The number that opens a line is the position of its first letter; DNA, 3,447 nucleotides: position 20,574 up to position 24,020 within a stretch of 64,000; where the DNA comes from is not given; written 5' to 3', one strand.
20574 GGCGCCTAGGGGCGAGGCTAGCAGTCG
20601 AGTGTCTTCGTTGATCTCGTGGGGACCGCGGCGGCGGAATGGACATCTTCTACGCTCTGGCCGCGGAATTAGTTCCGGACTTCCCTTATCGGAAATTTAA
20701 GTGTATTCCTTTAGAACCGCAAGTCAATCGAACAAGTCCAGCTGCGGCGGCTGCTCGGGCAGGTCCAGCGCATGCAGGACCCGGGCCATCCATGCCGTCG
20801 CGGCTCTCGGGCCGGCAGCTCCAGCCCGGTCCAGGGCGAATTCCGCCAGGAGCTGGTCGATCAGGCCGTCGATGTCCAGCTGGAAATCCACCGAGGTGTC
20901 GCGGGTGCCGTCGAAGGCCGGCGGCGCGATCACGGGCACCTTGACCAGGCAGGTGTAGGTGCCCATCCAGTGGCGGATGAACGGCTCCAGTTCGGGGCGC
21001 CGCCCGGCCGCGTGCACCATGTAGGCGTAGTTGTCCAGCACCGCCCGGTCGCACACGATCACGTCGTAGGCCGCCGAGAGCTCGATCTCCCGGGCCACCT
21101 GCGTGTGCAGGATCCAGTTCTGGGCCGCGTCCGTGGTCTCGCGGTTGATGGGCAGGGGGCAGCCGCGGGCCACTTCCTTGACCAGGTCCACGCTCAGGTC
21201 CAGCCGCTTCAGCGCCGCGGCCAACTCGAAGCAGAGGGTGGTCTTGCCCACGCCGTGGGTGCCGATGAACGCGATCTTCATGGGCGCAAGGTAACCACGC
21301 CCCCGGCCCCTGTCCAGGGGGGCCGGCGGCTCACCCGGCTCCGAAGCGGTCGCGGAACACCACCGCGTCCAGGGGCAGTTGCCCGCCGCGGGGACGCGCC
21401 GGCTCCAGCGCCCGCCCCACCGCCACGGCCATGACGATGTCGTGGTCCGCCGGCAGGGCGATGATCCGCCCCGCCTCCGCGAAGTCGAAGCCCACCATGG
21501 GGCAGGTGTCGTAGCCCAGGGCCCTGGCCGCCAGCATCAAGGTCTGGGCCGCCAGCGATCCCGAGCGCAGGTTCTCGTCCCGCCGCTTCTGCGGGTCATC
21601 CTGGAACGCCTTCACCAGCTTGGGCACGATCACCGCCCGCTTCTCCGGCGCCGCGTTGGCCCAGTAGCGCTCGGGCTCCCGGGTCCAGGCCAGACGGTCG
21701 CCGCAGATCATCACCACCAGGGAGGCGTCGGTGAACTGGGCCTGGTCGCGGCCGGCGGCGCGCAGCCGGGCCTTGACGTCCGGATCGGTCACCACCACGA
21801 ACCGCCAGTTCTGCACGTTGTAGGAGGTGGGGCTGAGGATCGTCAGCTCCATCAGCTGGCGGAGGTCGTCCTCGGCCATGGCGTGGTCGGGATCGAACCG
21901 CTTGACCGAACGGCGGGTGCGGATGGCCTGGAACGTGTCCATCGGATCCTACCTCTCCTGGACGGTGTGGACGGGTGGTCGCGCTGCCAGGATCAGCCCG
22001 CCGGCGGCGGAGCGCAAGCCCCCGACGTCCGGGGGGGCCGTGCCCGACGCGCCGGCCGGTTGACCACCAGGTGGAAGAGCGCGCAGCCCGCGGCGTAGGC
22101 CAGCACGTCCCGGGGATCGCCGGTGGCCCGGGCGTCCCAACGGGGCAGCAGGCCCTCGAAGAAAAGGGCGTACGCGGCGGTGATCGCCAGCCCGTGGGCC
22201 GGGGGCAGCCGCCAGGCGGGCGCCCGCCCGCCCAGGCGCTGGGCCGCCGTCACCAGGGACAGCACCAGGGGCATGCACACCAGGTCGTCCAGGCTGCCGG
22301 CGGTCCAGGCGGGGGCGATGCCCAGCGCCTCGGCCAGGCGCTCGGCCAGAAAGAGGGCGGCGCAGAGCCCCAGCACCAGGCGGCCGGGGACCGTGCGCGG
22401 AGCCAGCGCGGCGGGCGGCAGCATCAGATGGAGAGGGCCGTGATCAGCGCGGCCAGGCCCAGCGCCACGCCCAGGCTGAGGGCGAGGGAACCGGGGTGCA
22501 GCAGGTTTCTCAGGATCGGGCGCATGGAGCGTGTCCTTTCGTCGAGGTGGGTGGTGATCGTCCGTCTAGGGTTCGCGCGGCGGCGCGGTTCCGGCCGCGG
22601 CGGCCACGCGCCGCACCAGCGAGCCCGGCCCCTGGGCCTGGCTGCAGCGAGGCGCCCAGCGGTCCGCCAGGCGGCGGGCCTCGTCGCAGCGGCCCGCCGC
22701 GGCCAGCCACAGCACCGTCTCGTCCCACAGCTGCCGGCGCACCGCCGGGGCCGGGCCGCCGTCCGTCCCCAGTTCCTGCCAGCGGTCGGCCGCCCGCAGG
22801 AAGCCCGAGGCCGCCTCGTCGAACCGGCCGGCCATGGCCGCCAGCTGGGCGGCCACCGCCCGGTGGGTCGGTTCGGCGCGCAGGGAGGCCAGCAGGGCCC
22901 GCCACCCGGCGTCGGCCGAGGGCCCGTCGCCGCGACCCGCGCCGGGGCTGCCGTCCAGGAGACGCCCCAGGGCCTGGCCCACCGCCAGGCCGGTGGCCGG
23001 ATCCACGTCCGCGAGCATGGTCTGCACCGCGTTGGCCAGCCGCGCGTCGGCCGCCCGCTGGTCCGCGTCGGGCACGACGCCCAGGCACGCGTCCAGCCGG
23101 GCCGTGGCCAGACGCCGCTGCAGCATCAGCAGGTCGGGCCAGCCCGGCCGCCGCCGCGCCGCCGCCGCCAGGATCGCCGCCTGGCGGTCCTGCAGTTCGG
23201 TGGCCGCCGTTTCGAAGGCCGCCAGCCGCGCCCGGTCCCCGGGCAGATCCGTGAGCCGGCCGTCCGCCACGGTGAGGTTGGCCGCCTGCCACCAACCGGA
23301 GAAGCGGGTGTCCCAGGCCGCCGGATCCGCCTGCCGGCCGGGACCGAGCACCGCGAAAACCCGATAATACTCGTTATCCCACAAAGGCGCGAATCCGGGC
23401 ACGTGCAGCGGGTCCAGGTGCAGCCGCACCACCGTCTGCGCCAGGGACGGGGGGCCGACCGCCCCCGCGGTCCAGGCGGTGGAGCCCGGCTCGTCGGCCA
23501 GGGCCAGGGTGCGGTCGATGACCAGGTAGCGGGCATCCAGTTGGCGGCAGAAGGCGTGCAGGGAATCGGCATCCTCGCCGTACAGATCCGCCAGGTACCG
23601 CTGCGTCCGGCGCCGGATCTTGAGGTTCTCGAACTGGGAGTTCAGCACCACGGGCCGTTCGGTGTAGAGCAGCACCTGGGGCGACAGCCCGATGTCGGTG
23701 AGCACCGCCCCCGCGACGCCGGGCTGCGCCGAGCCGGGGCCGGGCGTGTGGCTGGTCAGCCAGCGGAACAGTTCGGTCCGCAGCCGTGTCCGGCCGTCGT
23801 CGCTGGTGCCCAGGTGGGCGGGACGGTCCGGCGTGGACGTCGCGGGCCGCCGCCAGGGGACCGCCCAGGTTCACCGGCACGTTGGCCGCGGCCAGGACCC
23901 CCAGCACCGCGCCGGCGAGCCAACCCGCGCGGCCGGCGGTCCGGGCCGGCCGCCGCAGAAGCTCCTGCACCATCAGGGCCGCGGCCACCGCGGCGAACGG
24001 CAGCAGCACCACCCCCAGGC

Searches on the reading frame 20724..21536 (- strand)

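Call 92: search_protein_families(library=pfam, proteins=[window:20724-21536:-], max_evalue=0.0001)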
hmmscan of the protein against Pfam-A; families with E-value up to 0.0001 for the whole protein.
window:20724-21536:- (270 aa): 1 family
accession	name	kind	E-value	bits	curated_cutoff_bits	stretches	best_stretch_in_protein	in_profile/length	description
PF13521.12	AAA_28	-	4.3e-12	47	27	1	87-233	1-149/164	AAA domain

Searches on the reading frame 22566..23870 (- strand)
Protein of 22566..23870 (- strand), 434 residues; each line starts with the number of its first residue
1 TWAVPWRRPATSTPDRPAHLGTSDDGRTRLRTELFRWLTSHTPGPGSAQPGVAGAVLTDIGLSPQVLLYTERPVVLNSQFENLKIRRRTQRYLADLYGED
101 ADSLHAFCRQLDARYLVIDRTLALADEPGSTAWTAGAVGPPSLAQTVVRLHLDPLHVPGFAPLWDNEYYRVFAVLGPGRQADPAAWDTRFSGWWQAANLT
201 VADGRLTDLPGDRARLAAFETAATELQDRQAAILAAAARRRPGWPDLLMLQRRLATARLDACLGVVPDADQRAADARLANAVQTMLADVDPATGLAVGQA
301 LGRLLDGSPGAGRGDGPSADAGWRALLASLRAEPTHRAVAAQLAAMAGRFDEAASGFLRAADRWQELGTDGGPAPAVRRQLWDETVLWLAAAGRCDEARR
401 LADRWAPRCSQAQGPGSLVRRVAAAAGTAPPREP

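Call 92: search_protein_families(library=pfam, proteins=[window:22566-23870:-], max_evalue=0.0001)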
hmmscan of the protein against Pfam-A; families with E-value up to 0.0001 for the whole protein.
window:22566-23870:- (434 aa): 1 family
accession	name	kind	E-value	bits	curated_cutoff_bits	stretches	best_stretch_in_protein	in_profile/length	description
PF10034.15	Dpy19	-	6.1e-05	21.8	27.2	1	32-121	511-592/653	Q-cell neuroblast polarisation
